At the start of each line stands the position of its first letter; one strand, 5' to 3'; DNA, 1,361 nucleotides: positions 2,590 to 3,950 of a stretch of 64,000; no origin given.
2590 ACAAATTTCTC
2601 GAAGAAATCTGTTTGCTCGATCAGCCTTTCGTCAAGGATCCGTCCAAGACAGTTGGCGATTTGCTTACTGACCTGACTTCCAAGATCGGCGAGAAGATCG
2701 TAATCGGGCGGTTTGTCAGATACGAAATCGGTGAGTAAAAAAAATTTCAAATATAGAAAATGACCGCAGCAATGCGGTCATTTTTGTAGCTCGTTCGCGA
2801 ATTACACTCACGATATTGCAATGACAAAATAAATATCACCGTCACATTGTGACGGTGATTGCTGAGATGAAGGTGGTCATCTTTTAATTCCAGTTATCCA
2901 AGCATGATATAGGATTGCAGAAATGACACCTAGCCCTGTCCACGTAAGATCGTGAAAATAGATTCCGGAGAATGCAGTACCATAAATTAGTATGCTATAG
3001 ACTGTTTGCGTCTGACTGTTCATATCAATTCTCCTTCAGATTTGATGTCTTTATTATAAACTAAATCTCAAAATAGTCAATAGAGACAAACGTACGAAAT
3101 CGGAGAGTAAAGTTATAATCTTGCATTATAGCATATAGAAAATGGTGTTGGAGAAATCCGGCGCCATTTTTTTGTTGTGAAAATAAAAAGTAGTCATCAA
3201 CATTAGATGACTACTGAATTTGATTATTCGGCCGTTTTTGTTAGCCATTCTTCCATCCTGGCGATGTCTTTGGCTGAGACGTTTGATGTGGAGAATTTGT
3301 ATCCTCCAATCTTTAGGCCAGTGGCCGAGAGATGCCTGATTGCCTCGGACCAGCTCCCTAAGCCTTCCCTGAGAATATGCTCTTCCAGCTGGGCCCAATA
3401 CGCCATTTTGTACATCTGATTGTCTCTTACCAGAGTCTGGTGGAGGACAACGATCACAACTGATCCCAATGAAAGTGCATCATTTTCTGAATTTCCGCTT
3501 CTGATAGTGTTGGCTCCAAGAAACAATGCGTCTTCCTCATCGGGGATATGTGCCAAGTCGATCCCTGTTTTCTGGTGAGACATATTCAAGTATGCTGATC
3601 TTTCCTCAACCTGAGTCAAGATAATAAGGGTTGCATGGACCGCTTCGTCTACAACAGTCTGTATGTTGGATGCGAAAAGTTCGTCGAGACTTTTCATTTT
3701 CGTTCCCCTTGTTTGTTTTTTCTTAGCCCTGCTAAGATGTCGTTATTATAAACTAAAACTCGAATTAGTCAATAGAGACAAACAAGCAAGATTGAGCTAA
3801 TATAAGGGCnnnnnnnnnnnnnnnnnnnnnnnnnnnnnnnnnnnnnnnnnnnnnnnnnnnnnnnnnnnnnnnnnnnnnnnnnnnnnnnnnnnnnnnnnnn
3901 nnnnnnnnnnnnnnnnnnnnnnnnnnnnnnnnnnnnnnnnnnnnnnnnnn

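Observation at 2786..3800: About 1 kb insertion between tsf and pyrH carries two genes driven by a duplicated 41 bp promoter cassette. One encodes a 48-aa hydrophobic peptide, a possible type I toxin-like module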

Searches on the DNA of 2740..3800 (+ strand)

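Call 81: search_dna_similar(query=window:2740-3800:+, collection=phages, mode=distant, max_rows=5)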
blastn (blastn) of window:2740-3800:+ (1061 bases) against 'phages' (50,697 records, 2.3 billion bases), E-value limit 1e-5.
No match.

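Call 82: search_dna_similar(query=window:2740-3800:+, collection=plasmids, mode=distant, max_rows=5)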
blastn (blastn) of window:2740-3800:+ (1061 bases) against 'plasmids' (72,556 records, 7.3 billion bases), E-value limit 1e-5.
No match.

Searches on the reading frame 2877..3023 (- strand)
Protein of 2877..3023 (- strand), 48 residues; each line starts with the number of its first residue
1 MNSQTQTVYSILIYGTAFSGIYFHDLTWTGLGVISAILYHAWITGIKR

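Call 7: search_protein_families(library=pfam, proteins=[window:2877-3023:-], max_evalue=1)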
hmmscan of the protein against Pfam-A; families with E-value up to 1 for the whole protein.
window:2877-3023:- (48 aa): 0 families

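Call 8: search_protein_families(library=padloc, proteins=[window:2877-3023:-], max_evalue=1)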
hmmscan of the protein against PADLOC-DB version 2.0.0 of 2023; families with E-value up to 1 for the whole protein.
window:2877-3023:- (48 aa): 0 families

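Call 12: find_homologous_proteins(query=window:2877-3023:-, max_evalue=10)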
Query window:2877-3023:-: no candidate shares three 5-residue words with the query. No homologue found.

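Call 35: list_cluster_members(proteins=[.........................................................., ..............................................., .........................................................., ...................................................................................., window:2880-3023:-])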
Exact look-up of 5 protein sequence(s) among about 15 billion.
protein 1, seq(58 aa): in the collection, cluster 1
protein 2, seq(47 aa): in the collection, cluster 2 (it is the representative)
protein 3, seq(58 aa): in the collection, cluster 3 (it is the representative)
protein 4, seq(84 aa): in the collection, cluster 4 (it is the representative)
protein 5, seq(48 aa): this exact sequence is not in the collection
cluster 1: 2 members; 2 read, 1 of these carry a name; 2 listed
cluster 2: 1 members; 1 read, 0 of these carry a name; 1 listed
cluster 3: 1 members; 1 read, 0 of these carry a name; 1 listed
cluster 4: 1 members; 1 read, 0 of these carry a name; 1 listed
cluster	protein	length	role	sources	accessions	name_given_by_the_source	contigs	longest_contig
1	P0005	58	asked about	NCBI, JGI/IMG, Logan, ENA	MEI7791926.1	MAG: hypothetical protein WCI57_00340 [Candidatus Berkelbacteria bacterium]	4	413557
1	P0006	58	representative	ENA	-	-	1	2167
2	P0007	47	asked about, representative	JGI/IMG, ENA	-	-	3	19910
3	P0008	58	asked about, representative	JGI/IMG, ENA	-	-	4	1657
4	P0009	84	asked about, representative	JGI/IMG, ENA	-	-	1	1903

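Call 38: search_protein_families(library=pfam, proteins=[P0005, P0007, P0008, P0009], max_evalue=1)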
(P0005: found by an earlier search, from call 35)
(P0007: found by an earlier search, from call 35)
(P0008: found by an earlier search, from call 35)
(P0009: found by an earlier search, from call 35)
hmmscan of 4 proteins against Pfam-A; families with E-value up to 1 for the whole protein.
P0005 (58 aa): 0 families

P0007 (47 aa): 0 families

P0008 (58 aa): 0 families

P0009 (84 aa): 3 families
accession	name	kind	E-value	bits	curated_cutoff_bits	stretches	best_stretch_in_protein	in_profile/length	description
PF00689.26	Cation_ATPase_C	-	0.02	15.1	27.3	1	2-75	52-123/175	Cation transporting ATPase, C-terminus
PF06168.16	DUF981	-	0.076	13.4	29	1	9-82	104-174/186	Protein of unknown function (DUF981)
PF20040.4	DUF6442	-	0.33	11.6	25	1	6-79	28-99/102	Family of unknown function (DUF6442)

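Call 45: search_protein_families(library=phrogs, proteins=[window:2877-3023:-, P0005, P0007, P0008, P0009], max_evalue=1)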
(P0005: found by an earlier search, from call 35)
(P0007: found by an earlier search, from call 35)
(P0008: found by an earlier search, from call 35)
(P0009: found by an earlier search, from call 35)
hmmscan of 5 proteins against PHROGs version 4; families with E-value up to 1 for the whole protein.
window:2877-3023:- (48 aa): 0 families

P0005 (58 aa): 2 families
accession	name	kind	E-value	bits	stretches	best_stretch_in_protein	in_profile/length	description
phrog_1350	-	lysis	0.2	12.8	1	3-47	6-50/97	holin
phrog_5847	-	lysis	0.27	12.6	1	2-55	2-61/79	holin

P0007 (47 aa): 2 families
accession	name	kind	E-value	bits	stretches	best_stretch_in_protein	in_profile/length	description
phrog_1322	-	moron, auxiliary metabolic gene and host takeover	0.35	12.1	1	3-41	28-66/87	membrane protein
phrog_34765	-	unknown function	0.36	12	1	3-32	8-37/41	-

P0008 (58 aa): 1 family
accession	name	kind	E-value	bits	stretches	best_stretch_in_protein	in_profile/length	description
phrog_37607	-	unknown function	0.17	13.3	1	2-46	7-47/61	-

P0009 (84 aa): 3 families
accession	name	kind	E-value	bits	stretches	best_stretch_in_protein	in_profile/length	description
phrog_38272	-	unknown function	0.19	12.7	1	12-37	8-32/87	-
phrog_1299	-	lysis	0.32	11.8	1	14-46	40-73/100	holin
phrog_28311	-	unknown function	0.59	11.3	1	5-46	15-57/137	-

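Call 46: search_protein_families(library=ncbifam, proteins=[window:2877-3023:-, P0005, P0007, P0008, P0009], max_evalue=1)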
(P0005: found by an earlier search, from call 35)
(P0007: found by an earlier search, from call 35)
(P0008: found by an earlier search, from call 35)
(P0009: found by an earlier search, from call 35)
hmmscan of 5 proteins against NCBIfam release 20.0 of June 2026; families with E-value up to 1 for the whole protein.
window:2877-3023:- (48 aa): 0 families

P0005 (58 aa): 1 family
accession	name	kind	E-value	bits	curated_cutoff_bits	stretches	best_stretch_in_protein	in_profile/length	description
NF041681.1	HGxxPAAW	subfamily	0.022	14.8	33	1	10-42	15-45/55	HGxxPAAW family protein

P0007 (47 aa): 0 families

P0008 (58 aa): 1 family
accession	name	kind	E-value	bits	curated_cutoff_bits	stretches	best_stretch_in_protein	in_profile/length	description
NF045607.1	exo_Victor_syst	equivalog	0.079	13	35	1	8-38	39-69/82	XrtV sorting system accessory protein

P0009 (84 aa): 0 families

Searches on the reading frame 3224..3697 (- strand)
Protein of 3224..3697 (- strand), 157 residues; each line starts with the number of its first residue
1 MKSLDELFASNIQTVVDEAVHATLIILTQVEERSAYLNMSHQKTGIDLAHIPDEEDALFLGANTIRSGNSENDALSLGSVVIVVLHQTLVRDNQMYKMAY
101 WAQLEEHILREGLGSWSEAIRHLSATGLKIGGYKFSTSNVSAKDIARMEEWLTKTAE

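Call 7: search_protein_families(library=pfam, proteins=[window:3224-3697:-], max_evalue=1)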
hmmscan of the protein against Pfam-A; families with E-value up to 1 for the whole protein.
window:3224-3697:- (157 aa): 0 families

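Call 8: search_protein_families(library=padloc, proteins=[window:3224-3697:-], max_evalue=1)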
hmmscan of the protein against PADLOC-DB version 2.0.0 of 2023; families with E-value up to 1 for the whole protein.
window:3224-3697:- (157 aa): 0 families

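Call 10: find_homologous_proteins(query=window:3224-3697:-, max_evalue=0.01)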
Query window:3224-3697:- (157 aa): 1 proteins with E <= 0.01 among 22 candidates.
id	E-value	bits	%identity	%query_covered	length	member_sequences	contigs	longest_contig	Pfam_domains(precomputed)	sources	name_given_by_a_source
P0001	2.0e-95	334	100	100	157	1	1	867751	-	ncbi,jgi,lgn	ncbi:MAG: hypothetical protein WC227_01715 [Patescibacteria group bacterium]|jgi:hypothetical protei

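Call 24: search_protein_representatives(protein=window:3224-3697:-)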
Query: 157 residues. Proteins with E-value up to 0.001 (for the whole library): 4; up to 1e-10: 1; up to 1e-30: 1. The best 4 are listed.
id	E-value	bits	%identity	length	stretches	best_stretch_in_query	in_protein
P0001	6.4e-96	334.0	100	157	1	1-157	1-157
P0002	1.6e-07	47.5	35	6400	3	72-106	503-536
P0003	4.3e-05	39.6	35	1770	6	114-138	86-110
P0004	4.6e-04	36.3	31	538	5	106-136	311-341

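Call 45: search_protein_families(library=phrogs, proteins=[window:3224-3697:-], max_evalue=1)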
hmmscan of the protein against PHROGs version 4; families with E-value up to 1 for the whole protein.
window:3224-3697:- (157 aa): 0 families

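Call 46: search_protein_families(library=ncbifam, proteins=[window:3224-3697:-], max_evalue=1)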
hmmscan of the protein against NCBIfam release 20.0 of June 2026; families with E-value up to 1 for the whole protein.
window:3224-3697:- (157 aa): 0 families

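Call 52: predict_structure(protein=window:3224-3697:-)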
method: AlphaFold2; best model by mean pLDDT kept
length: 157 residues; sequences in the alignment: 1
mean_pLDDT: 46.5   pTM: 0.36
mean pLDDT of the five models: 46.5, 40.7, 36.1, 35.8, 35.6
residues with pLDDT >= 90: 0; 70-90: 22; 50-70: 35; < 50: 100
segments of 3 or more residues with pLDDT < 50: 1-97
pLDDT, mean of each block of 10 residues (from residue 1): 31 33 32 28 33 33 37 36 38 46 67 75 64 56 71 73
secondary structure, 60 per line:
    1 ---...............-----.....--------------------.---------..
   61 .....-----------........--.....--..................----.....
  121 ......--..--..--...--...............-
elements in order: H4-18 E24-28 E59-65 E77-84 H87-91 H94-111 H116-126 H142-156
